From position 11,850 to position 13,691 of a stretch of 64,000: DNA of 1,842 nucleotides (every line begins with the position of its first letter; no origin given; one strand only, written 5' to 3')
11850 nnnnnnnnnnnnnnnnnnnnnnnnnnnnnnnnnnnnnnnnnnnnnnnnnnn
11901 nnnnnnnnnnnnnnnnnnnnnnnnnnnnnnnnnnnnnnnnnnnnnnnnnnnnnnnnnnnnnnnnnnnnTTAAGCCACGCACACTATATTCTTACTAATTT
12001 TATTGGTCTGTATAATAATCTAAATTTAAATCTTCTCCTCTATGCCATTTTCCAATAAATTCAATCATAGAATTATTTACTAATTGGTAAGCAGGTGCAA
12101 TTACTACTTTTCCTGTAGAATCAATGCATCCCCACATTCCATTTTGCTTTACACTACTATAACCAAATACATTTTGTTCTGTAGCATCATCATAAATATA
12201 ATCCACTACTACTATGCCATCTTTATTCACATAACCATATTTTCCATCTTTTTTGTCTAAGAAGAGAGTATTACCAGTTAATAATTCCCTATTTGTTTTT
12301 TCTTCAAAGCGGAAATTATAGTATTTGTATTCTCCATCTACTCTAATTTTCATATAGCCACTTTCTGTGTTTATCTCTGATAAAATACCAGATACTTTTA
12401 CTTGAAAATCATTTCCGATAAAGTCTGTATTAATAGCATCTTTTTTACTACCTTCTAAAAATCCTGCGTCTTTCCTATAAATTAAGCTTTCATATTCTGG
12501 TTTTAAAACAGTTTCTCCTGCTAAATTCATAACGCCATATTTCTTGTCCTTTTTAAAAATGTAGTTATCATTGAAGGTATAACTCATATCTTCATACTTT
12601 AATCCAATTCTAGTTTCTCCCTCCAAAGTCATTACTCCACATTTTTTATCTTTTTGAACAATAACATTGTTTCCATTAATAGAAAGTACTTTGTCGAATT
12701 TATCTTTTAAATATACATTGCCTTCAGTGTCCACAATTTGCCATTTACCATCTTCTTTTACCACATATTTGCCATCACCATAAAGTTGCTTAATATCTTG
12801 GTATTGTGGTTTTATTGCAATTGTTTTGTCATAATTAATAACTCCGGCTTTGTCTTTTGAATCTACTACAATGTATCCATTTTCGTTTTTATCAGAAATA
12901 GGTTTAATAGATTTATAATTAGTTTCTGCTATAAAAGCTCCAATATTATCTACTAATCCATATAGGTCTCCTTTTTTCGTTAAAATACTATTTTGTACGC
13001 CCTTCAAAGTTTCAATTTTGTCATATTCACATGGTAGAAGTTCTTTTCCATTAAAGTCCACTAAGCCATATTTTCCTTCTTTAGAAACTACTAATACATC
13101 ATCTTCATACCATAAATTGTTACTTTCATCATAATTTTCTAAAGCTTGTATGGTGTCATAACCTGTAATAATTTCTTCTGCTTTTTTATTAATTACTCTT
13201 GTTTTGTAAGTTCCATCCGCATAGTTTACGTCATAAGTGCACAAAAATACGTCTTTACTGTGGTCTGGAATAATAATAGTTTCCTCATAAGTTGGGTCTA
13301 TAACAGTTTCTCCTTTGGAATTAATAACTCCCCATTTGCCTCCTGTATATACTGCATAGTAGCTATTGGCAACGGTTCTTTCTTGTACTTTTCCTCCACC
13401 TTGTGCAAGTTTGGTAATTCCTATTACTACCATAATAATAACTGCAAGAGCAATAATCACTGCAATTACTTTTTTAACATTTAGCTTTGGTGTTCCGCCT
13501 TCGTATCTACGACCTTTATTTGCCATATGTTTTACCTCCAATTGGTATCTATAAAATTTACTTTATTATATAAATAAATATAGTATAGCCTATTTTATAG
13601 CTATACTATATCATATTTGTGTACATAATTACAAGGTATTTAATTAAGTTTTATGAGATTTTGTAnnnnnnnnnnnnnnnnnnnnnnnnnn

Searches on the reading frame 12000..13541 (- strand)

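Call 28: search_protein_families(library=pfam, proteins=[window:12000-13541:-], max_evalue=0.001)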
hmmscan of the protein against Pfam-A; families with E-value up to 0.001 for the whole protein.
window:12000-13541:- (513 aa): 1 family
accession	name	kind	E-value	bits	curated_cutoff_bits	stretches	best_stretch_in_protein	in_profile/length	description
PF14903.11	WG_beta_rep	-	2.7e-32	110.9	25.6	2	233-267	2-35/35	WG containing repeat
